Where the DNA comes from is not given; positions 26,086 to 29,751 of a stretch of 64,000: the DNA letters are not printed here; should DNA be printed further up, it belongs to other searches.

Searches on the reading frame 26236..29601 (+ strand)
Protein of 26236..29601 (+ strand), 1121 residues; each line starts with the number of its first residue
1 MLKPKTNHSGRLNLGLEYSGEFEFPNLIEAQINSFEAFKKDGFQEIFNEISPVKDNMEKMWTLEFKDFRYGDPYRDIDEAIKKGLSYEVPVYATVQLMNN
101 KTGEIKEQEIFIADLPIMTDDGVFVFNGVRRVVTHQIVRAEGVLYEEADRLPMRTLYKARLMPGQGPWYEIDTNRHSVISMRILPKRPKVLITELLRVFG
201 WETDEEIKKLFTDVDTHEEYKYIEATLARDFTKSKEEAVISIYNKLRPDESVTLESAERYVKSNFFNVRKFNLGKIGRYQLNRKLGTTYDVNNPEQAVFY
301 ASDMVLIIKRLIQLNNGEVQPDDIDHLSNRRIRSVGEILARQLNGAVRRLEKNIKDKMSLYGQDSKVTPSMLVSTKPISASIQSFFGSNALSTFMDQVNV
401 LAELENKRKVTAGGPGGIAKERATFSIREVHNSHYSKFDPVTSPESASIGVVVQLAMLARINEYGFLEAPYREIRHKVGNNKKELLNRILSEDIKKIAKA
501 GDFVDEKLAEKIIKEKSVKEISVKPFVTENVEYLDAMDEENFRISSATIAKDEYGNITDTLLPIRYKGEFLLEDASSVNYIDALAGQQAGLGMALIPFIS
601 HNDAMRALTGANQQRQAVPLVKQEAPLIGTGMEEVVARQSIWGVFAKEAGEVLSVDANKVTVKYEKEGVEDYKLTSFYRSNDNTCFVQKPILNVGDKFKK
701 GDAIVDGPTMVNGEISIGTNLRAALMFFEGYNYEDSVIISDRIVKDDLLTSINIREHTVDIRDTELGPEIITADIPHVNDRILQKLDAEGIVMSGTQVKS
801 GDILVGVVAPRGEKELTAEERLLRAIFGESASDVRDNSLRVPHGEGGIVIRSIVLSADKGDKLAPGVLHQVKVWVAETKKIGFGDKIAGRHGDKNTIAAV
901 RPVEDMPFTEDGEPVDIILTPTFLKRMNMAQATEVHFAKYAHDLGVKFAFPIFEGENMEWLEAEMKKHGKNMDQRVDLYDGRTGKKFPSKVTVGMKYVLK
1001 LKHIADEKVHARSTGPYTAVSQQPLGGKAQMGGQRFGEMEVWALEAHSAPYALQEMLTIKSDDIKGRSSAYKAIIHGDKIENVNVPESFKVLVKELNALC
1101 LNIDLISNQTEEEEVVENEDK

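Call 83: search_protein_families(library=pfam, proteins=[window:26236-29601:+], max_evalue=0.0001)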
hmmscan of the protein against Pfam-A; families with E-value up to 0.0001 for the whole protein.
window:26236-29601:+ (1121 aa): 6 families
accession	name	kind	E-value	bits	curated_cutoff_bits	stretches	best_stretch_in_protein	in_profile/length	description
PF00562.33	RNA_pol_Rpb2_6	-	5.6e-101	338.8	23.4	1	646-1030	2-373/373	RNA polymerase Rpb2, domain 6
PF04560.25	RNA_pol_Rpb2_7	-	2.4e-24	86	32.1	1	1032-1106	1-85/87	RNA polymerase Rpb2, domain 7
PF04561.19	RNA_pol_Rpb2_2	-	1.6e-22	80.5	21.7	1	153-333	15-190/190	RNA polymerase Rpb2, domain 2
PF04565.21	RNA_pol_Rpb2_3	-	1.6e-16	60.7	21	1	394-461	2-68/68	RNA polymerase Rpb2, domain 3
PF04563.20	RNA_pol_Rpb2_1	-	5.6e-14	52.6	28.2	1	26-379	1-202/203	RNA polymerase beta subunit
PF10385.14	RNA_pol_Rpb2_45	-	1.8e-13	50.7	28.2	1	525-582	7-64/66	RNA polymerase beta subunit external 1 domain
